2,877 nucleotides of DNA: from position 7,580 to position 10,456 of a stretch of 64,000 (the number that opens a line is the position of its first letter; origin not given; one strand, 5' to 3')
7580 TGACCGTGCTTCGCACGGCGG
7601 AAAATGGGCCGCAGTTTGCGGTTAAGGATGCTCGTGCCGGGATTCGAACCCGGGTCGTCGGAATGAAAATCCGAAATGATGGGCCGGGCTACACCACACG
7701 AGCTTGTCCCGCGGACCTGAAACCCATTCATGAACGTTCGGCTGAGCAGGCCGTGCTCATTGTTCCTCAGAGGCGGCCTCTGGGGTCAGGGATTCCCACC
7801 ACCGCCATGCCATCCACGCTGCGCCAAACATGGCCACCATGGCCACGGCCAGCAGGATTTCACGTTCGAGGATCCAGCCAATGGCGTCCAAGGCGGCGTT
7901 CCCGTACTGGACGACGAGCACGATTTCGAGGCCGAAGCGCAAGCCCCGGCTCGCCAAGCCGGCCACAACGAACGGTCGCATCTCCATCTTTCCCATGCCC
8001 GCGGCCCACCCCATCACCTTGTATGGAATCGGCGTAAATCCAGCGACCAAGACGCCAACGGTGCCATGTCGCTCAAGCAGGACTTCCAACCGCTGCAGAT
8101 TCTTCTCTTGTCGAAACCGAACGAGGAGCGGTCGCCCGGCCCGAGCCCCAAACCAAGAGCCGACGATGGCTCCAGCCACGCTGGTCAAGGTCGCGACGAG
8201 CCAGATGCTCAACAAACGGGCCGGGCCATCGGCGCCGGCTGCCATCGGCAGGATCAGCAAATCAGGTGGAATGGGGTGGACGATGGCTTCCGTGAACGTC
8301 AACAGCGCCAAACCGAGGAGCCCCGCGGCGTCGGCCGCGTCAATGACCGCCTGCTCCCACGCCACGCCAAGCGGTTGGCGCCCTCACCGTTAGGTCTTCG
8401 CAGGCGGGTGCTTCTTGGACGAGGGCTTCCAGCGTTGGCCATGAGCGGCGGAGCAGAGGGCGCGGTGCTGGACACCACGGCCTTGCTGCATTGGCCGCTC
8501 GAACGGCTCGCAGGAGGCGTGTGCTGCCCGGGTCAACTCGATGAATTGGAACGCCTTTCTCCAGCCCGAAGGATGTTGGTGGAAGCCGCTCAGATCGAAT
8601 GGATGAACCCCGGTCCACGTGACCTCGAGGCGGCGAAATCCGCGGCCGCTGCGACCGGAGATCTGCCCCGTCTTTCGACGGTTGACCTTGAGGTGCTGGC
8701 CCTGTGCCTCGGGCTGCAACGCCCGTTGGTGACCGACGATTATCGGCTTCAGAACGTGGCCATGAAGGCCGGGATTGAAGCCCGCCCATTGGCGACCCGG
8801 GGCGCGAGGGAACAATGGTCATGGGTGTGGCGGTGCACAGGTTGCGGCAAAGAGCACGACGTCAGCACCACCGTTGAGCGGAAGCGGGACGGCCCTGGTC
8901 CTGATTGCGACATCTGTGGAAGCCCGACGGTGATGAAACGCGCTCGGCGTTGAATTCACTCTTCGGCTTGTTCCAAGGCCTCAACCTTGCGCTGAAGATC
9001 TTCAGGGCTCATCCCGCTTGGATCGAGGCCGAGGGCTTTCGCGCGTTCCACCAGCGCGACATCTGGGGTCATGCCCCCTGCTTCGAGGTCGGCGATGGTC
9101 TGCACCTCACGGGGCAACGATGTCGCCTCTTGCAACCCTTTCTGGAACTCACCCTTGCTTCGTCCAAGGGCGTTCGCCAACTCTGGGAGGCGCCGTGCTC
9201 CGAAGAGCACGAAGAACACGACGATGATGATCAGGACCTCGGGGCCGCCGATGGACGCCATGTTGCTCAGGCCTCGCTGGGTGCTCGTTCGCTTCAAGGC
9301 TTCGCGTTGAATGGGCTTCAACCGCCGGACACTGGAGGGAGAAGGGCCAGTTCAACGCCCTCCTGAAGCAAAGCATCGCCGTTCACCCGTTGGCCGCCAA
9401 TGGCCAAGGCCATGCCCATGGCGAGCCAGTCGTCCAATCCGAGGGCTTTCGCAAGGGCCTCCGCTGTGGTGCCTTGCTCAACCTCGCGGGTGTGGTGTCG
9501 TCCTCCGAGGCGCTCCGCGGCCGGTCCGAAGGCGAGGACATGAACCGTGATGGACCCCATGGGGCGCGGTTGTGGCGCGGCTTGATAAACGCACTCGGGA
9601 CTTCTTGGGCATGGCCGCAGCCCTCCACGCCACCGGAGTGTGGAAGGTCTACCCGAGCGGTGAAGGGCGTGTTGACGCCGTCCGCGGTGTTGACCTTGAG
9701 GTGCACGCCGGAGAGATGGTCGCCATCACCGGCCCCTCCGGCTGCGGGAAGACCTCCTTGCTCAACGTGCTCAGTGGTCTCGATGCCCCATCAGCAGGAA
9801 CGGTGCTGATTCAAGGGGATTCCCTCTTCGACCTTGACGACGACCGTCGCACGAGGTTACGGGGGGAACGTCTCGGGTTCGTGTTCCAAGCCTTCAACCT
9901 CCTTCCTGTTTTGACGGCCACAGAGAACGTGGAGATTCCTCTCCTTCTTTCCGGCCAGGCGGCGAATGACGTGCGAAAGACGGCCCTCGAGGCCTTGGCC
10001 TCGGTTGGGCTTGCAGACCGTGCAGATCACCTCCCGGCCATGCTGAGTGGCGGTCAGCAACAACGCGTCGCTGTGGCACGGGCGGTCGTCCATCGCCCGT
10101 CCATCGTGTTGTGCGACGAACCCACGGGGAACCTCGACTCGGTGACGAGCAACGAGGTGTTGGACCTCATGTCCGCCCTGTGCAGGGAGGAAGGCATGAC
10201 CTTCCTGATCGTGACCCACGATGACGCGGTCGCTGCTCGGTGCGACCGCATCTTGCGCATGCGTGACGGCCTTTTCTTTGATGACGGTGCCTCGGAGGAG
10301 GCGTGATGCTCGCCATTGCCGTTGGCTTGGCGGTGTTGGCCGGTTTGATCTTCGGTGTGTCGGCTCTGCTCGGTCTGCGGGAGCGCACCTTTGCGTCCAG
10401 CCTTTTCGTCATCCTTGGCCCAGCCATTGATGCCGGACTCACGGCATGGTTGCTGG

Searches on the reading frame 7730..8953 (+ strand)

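Call 26: search_protein_families(library=pfam, proteins=[window:7730-8953:+], max_evalue=0.001)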
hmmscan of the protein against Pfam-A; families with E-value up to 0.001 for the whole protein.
window:7730-8953:+ (407 aa): 1 family
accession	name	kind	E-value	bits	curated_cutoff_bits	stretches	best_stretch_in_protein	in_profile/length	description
PF17146.10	PIN_6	-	4.9e-10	40.2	27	1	246-328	2-86/87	PIN domain of ribonuclease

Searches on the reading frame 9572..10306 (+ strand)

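Call 26: search_protein_families(library=pfam, proteins=[window:9572-10306:+], max_evalue=0.001)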
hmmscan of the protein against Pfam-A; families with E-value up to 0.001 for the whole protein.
window:9572-10306:+ (244 aa): 4 families
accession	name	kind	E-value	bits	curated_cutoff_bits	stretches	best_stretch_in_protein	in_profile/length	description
PF00005.33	ABC_tran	-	2.8e-34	119.1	25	1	38-185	2-136/137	ABC transporter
PF02463.25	SMC_N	-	2.2e-06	27.7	40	0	155-231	134-212/220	RecF/RecN/SMC N terminal domain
PF13304.12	AAA_21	-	2.2e-05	25.1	27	0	50-105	2-60/304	AAA domain, putative AbiEii toxin, Type IV TA system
PF13191.12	AAA_16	-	0.00085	20.3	32.6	0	45-101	20-64/167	AAA ATPase domain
